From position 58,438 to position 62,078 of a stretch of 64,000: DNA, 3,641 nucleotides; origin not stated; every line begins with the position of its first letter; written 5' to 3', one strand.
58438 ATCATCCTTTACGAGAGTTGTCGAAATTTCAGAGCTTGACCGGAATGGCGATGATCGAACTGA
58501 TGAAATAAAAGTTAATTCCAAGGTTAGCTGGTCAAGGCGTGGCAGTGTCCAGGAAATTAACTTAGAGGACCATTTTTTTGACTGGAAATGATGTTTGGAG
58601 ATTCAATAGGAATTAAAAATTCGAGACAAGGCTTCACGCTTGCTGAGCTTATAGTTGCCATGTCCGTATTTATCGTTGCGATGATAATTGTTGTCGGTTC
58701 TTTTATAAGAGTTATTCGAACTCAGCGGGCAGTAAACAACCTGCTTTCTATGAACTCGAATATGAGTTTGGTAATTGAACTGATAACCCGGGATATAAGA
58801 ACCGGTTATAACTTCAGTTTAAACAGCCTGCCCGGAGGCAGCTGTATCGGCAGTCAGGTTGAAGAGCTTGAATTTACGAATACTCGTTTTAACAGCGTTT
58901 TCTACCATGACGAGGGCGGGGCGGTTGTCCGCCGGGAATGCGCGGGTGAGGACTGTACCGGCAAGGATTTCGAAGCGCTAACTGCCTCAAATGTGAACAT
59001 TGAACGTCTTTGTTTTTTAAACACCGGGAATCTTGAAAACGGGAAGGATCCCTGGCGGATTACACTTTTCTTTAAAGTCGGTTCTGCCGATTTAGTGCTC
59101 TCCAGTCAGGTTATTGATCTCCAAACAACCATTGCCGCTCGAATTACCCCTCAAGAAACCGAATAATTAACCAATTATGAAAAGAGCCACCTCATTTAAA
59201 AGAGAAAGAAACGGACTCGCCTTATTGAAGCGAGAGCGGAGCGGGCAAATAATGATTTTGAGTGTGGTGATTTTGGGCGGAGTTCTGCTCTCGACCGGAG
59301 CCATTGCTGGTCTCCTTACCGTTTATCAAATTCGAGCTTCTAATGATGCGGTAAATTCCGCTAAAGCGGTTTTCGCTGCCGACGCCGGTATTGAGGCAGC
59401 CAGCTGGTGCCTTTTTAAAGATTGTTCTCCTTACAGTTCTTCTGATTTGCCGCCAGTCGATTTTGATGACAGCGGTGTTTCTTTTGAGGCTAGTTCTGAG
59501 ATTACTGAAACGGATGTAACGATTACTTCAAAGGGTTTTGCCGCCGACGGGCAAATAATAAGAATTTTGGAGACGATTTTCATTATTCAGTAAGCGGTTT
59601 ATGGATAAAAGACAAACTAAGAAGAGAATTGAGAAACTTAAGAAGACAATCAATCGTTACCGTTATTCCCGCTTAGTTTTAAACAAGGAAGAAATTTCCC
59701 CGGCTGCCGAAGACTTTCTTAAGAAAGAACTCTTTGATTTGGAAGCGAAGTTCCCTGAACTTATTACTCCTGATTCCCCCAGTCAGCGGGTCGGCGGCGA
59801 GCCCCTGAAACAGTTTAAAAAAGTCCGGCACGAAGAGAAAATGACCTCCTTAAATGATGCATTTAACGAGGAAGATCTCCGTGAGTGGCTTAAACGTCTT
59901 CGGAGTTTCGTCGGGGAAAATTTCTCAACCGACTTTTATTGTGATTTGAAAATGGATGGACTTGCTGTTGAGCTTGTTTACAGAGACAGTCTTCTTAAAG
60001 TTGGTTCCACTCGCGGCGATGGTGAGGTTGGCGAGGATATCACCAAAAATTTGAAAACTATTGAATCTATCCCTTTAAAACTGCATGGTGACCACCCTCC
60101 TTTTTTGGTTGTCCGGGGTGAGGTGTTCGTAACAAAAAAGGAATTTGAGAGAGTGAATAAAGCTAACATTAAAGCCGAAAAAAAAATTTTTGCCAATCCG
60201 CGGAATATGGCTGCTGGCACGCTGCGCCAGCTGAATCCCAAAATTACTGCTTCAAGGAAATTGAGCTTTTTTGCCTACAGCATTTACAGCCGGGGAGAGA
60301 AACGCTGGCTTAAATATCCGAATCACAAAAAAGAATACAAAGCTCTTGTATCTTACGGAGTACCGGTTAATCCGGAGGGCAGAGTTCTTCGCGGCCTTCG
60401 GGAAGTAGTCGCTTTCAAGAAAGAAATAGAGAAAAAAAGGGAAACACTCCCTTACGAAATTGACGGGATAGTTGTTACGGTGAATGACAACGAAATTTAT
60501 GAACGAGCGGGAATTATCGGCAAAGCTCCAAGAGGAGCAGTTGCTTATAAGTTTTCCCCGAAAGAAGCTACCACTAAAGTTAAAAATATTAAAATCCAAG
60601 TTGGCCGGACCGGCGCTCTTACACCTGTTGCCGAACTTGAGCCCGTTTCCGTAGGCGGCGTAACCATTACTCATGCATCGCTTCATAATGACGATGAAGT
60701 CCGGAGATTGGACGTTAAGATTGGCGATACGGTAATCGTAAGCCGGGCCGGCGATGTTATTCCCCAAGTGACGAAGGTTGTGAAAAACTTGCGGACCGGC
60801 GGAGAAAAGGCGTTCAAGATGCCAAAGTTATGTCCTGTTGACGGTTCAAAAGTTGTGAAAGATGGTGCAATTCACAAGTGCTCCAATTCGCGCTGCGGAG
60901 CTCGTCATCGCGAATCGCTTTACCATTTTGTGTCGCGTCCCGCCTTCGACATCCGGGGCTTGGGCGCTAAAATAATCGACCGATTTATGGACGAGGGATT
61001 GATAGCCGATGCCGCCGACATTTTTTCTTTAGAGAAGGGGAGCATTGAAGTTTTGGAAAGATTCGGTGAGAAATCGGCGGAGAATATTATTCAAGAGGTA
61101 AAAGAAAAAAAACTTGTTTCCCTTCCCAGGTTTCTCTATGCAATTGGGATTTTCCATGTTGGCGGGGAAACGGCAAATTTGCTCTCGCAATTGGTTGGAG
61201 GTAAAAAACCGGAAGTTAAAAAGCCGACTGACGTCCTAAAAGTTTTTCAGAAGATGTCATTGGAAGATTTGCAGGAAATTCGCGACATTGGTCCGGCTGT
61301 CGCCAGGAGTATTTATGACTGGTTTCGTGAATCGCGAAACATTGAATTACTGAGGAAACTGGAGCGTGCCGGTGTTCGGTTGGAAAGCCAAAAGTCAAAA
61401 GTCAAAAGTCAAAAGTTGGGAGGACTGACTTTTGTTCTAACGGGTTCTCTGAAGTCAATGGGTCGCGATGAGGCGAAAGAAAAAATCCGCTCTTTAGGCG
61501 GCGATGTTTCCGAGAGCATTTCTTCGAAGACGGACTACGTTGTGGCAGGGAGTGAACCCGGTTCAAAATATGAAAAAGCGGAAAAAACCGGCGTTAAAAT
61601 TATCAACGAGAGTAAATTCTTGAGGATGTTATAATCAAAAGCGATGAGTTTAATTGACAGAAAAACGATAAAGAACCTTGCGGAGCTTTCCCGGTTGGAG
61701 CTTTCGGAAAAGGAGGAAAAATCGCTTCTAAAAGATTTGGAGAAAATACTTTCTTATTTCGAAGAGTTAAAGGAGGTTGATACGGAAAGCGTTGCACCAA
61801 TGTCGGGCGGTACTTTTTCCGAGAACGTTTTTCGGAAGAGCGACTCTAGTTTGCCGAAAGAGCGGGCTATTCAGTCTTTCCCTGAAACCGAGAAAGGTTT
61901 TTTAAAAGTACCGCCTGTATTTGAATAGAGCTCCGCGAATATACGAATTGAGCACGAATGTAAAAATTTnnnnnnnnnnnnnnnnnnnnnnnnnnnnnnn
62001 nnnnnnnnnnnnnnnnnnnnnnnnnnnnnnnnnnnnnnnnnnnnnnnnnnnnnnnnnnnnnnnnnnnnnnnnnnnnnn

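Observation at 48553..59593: Complete secretin-less type IV pilus set contiguous with comF and followed by ligA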

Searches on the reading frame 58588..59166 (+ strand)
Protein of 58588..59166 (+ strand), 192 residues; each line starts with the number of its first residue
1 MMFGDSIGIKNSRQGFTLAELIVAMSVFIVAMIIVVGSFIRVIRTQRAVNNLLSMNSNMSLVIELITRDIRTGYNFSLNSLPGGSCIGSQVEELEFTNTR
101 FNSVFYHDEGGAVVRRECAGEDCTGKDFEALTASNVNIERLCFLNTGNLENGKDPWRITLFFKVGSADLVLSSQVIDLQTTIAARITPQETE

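Call 4: search_protein_families(library=pfam, proteins=[window:58588-59166:+], max_evalue=0.01)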
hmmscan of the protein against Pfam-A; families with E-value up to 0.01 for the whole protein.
window:58588-59166:+ (192 aa): 1 family
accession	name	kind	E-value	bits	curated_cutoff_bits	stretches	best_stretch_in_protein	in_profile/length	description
PF07963.17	N_methyl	-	1.2e-05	25.1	21.2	1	11-35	2-26/27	Prokaryotic N-terminal methylation motif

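Call 45: search_solved_structures(query=A7, max_evalue=1)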
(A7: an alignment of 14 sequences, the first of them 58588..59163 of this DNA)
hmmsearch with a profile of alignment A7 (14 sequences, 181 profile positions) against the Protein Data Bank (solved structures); distinct sequences matched with E-value up to 1: 11.
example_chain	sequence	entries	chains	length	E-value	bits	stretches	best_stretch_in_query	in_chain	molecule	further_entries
7tgg_A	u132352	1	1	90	0.0002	24.4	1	3-37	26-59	Geopilin domain 1 protein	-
9egp_A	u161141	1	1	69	0.0003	23.8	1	3-32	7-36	Geopilin domain 1 protein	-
1oqw_A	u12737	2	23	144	0.012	18.5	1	7-59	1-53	Fimbrial protein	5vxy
9laa_A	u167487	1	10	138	0.016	18.1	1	2-31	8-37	Type IV pilin protein PilA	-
8tob_GA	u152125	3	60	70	0.037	17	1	8-57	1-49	Fimbrial protein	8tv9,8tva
8tum_e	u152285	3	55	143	0.039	16.9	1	7-61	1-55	Type IV major pilin protein PilA | Pilin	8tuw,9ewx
2m7g_A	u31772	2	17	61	0.05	16.5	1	7-54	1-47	Geopilin domain 1 protein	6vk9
8tj2_C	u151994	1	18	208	0.29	14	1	7-32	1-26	Type IV major pilin protein PilA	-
9lab_B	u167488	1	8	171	0.35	13.8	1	2-32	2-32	MSHA major pilin subunit MshA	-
6gv9_A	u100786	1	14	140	0.4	13.6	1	7-37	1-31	Prepilin peptidase-dependent protein D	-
6ven_P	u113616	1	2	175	0.92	12.4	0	45-116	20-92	COMPASS component SDC1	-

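Call 70: find_homologous_proteins(query=window:58588-59163:+, max_evalue=0.001)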
Query window:58588-59163:+ (192 aa): 26 proteins with E <= 0.001 among 96 candidates.
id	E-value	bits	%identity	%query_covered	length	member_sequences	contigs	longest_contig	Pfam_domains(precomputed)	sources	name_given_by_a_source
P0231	1.0e-118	411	100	99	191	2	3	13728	PF07963.18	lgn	-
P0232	3.1e-76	273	67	95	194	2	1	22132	PF07963.18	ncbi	ncbi:MAG: prepilin-type N-terminal cleavage/methylation domain-containing protein [Candidatus Jorgen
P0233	4.3e-76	273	68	95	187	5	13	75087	PF07963.18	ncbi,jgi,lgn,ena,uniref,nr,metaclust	ncbi:hypothetical protein A2116_00655 [Candidatus Jorgensenbacteria bacterium GWA1_49_17]|uniref:Pre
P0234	2.6e-75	270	70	93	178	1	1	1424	PF07963.18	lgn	-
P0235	2.5e-74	267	69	94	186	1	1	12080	PF07963.18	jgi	jgi:prepilin-type N-terminal cleavage/methylation domain-containing protein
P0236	2.6e-74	267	68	95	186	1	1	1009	PF07963.18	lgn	-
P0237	8.6e-74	265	68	93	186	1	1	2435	-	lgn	-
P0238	5.2e-73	262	69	93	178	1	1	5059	PF07963.18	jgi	jgi:prepilin-type N-terminal cleavage/methylation domain-containing protein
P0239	5.2e-73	262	67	94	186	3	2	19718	PF07963.18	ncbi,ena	-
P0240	5.9e-72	259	66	92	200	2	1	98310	PF07963.18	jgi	-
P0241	1.2e-71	258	64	93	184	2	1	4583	PF07963.18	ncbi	-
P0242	2.3e-71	257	64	93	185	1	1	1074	PF07963.18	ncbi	-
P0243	1.1e-69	252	67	90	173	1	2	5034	-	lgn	-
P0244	3.9e-69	250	60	98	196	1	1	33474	PF07963.18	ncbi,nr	ncbi:MAG TPA: type II secretion system protein [Candidatus Paceibacterota bacterium]|nr:type II secr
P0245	6.3e-68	246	60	94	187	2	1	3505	PF07963.18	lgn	-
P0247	2.8e-64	234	56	94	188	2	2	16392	PF07963.18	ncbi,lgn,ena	-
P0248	9.5e-57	210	55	92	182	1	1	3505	PF07963.18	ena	-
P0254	5.8e-24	103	41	98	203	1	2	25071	PF07963.18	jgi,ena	-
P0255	1.9e-23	101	38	95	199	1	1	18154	PF07963.18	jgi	-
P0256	9.6e-16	76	32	92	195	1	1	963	PF07963.18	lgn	-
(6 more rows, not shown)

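Call 79: predict_structure(alignment_id=A11)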
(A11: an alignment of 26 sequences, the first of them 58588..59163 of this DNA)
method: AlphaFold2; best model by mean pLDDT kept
length: 192 residues; sequences in the alignment: 26
mean_pLDDT: 82.2   pTM: 0.66
mean pLDDT of the five models: 82.2, 80.5, 80.2, 80.1, 79.6
residues with pLDDT >= 90: 69; 70-90: 95; 50-70: 17; < 50: 11
segments of 3 or more residues with pLDDT < 50: 1-6, 8-11
pLDDT, mean of each block of 10 residues (from residue 1): 41 68 92 92 82 84 92 88 82 91 91 91 85 88 83 79 85 83 72 50
secondary structure, 60 per line:
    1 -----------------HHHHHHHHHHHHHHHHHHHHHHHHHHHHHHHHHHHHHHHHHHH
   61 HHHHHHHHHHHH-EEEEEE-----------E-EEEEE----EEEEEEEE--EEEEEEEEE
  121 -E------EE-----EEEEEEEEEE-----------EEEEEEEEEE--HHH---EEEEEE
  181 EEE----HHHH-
elements in order: H18-72 E74-79 E93-97 E102-109 E112-120 E136-145 E157-166 E175-183 H188-191

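Call 90: search_protein_families(library=ncbifam, proteins=[window:58588-59166:+], max_evalue=0.01)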
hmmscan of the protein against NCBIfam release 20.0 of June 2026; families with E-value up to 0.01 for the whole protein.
window:58588-59166:+ (192 aa): 4 families
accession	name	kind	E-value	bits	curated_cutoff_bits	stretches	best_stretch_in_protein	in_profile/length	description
NF041013.1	T4P_ComGE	equivalog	0.00048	20.2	49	1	14-46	4-36/83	competence type IV pilus minor pilin ComGE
NF007848.0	PRK10557.1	equivalog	0.00063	19.1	120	1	10-74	7-72/192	prepilin peptidase-dependent protein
TIGR01707.1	gspI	equivalog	0.0049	17.3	44.35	1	15-48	1-34/101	type II secretion system minor pseudopilin GspI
NF038304.1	EPS_HpsC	equivalog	0.0068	16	200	1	9-71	16-78/318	hormogonium polysaccharide secretion pseudopilin HpsC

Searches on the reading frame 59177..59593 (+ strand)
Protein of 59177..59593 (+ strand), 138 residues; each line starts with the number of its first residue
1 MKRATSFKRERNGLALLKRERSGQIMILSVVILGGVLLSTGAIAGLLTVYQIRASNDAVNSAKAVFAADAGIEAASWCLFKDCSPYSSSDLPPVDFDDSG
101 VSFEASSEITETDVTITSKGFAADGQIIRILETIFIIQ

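Call 4: search_protein_families(library=pfam, proteins=[window:59177-59593:+], max_evalue=0.01)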
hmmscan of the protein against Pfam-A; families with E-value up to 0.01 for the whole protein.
window:59177-59593:+ (138 aa): 0 families

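Call 46: search_solved_structures(query=A8, max_evalue=1)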
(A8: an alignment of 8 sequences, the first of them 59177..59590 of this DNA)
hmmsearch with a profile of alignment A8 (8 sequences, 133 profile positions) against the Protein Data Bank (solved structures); distinct sequences matched with E-value up to 1: 0.

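Call 56: find_homologous_proteins(query=window:59177-59590:+, max_evalue=0.001)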
Query window:59177-59590:+ (138 aa): 44 proteins with E <= 0.001 among 77 candidates.
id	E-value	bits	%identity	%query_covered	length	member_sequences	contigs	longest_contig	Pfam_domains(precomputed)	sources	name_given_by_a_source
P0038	9.3e-73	260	89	100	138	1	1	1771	-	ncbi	-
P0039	1.7e-63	230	100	82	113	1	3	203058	-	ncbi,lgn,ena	-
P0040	1.2e-52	195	73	87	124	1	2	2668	-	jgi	jgi:hypothetical protein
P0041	3.4e-50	187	70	87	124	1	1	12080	-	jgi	jgi:hypothetical protein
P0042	5.2e-50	186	69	87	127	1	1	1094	-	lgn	-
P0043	1.2e-49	185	80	82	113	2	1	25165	-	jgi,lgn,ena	-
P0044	1.4e-40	156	60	86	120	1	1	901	-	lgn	-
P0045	2.3e-40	155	61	86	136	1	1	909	-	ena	-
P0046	3.8e-36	142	61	83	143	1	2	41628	-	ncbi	-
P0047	2.6e-35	139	57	88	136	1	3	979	-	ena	-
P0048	4.5e-35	138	59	95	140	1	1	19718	-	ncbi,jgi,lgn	-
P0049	5.2e-34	135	53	96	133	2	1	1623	-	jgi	jgi:hypothetical protein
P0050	2.0e-33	133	59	86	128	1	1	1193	-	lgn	-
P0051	2.1e-33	133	59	86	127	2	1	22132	-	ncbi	ncbi:MAG: hypothetical protein V2A55_01680 [Candidatus Jorgensenbacteria bacterium]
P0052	2.2e-33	133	55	96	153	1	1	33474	-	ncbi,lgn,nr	ncbi:MAG TPA: hypothetical protein VNK70_00840 [Candidatus Paceibacterota bacterium]|nr:hypothetical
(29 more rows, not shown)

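Call 64: predict_structure(alignment_id=A10)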
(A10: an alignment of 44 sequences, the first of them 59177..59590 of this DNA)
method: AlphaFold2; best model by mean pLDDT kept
length: 138 residues; sequences in the alignment: 44
mean_pLDDT: 87.8   pTM: 0.63
mean pLDDT of the five models: 87.8, 87.6, 87.3, 85.9, 85.2
residues with pLDDT >= 90: 99; 70-90: 18; 50-70: 19; < 50: 2
segments of 3 or more residues with pLDDT < 50: none
pLDDT, mean of each block of 10 residues (from residue 1): 54 59 85 96 96 94 97 94 87 91 94 95 96 92
secondary structure, 60 per line:
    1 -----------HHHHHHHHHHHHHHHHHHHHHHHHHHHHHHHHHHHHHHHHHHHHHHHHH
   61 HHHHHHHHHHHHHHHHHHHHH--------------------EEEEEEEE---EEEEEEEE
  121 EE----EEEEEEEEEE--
elements in order: H12-81 E102-109 E113-122 E127-136

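Call 66: fold_search(model_id=the predicted structure, library=pdb)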
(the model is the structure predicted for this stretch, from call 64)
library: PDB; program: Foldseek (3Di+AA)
matches with E <= 10: 738; with E <= 0.001: 0
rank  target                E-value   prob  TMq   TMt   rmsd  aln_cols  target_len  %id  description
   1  1y8c                  1.3e-01  0.63  0.21  0.13   4.6        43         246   16  Crystal structure of a S-adenosylmethionine-dependent methyltransferase from Clostridium acetobutylicum ATCC 824 (released 2004-12-28)
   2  1ypn                  2.5e-01  0.89  0.22  0.11   1.8        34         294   20  REDUCED FORM HYDROXYMETHYLBILANE SYNTHASE (K59Q MUTANT) CRYSTAL STRUCTURE AFTER 2 HOURS IN A FLOW CELL DETERMINED BY TIM (released 1999-03-02)
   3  1ah5                  3.0e-01  0.89  0.23  0.11   1.8        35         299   20  REDUCED FORM SELENOMETHIONINE-LABELLED HYDROXYMETHYLBILANE SYNTHASE DETERMINED BY MAD (released 1997-10-15)
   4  2ypn                  3.2e-01  0.87  0.23  0.11   2.2        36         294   19  Hydroxymethylbilane synthase (released 1999-02-02)
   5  1pda                  3.8e-01  0.85  0.23  0.11   1.8        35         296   20  STRUCTURE OF PORPHOBILINOGEN DEAMINASE REVEALS A FLEXIBLE MULTIDOMAIN POLYMERASE WITH A SINGLE CATALYTIC SITE (released 1993-10-31)
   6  8pnd_A                4.1e-01  0.92  0.26  0.11   1.9        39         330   13  The ES3 intermediate of hydroxymethylbilane synthase R167Q variant (released 2023-11-01)
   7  8pnd_B                4.9e-01  0.91  0.26  0.11   1.8        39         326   13  The ES3 intermediate of hydroxymethylbilane synthase R167Q variant (released 2023-11-01)
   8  3e29_A                4.9e-01  0.80  0.23  0.23   2.2        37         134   14  X-Ray structure of the protein Q7WE92_BORBR from thioesterase superfamily. Northeast Structural Genomics Consortium Ta (released 2008-09-30)
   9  3e29_C                5.5e-01  0.77  0.23  0.23   2.2        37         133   14  X-Ray structure of the protein Q7WE92_BORBR from thioesterase superfamily. Northeast Structural Genomics Consortium Ta (released 2008-09-30)
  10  3e29_B                5.5e-01  0.77  0.23  0.23   2.2        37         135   14  X-Ray structure of the protein Q7WE92_BORBR from thioesterase superfamily. Northeast Structural Genomics Consortium Ta (released 2008-09-30)
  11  3rob_A                5.5e-01  0.51  0.20  0.20   5.7        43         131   23  The crystal structure of a conserved protein from Planctomyces limnophilus DSM 3776 (released 2011-05-11)
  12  7ccz_B                5.9e-01  0.87  0.25  0.11   1.7        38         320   13  Crystal structure of the ES2 intermediate form of human hydroxymethylbilane synthase (released 2021-03-17)
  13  3e29_D                5.9e-01  0.77  0.23  0.24   2.3        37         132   14  X-Ray structure of the protein Q7WE92_BORBR from thioesterase superfamily. Northeast Structural Genomics Consortium Ta (released 2008-09-30)
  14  1ni9                  5.9e-01  0.63  0.20  0.10   2.8        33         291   12  2.0 A structure of glycerol metabolism protein from E. coli (released 2003-07-15)
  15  3ef7_A                5.9e-01  0.41  0.19  0.06   7.1        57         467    7  ZP-N domain of mammalian sperm receptor ZP3 (crystal form III) (released 2008-12-02)
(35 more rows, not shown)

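Call 90: search_protein_families(library=ncbifam, proteins=[window:59177-59593:+], max_evalue=0.01)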
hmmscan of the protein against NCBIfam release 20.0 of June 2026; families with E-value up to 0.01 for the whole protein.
window:59177-59593:+ (138 aa): 0 families

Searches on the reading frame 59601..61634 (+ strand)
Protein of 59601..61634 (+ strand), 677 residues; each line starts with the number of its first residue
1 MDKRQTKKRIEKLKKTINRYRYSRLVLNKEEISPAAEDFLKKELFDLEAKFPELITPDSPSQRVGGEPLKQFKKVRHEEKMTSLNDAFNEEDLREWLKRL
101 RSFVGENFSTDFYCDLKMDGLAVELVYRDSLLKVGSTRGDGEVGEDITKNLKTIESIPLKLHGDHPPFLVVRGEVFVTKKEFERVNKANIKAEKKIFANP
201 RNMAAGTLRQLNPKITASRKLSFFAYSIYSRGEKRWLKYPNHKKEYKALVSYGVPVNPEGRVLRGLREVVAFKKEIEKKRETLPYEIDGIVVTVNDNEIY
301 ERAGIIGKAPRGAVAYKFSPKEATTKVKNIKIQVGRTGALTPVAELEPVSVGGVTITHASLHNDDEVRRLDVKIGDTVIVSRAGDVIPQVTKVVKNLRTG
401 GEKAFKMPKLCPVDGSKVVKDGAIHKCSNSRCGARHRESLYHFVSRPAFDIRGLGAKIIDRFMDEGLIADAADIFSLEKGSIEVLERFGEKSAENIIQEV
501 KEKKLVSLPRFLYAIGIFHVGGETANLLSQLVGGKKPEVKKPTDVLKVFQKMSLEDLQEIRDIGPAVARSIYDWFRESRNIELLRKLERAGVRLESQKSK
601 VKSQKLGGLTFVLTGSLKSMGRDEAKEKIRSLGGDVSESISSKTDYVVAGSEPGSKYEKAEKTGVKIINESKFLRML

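Call 4: search_protein_families(library=pfam, proteins=[window:59601-61634:+], max_evalue=0.01)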
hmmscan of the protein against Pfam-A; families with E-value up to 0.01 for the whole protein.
window:59601-61634:+ (677 aa): 7 families
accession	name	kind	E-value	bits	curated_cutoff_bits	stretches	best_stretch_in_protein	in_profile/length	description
PF01653.23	DNA_ligase_aden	-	1.1e-86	290.9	27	1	70-321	2-253/253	NAD-dependent DNA ligase adenylation domain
PF03120.22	DNA_ligase_OB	-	2.2e-33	114.4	32.9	1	324-401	1-78/79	NAD-dependent DNA ligase OB-fold domain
PF00533.33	BRCT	-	1.3e-15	57.8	21.3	1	604-675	4-76/78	BRCA1 C Terminus (BRCT) domain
PF12826.13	HHH_2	-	8.2e-13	48.8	27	1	549-583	29-63/64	Helix-hairpin-helix motif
PF12738.14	PTCB-BRCT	-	3.1e-07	30.8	22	1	618-669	9-60/63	twin BRCT domain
PF14520.12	HHH_5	-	3.2e-07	31.2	27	1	450-502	6-57/57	Helix-hairpin-helix domain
PF16589.12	BRCT_2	-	4e-05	24.3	27.3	1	608-669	5-66/86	BRCT domain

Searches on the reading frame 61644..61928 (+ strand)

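Call 4: search_protein_families(library=pfam, proteins=[window:61644-61928:+], max_evalue=0.01)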
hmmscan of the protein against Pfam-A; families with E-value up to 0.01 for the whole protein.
window:61644-61928:+ (94 aa): 3 families
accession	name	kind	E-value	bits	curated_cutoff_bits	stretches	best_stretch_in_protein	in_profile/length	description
PF02686.20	GatC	-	1.2e-16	61.1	23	1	20-89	1-66/66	Glu-tRNAGln amidotransferase C subunit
PF20977.2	GatF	-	0.00065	20.3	33.4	1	3-49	37-83/150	Glutamyl-tRNA(Gln) amidotransferase subunit F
PF20978.2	Gta3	-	0.0022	18.3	27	1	21-52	27-59/60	Glutamyl-tRNA amidotransferase complex subunit Gta3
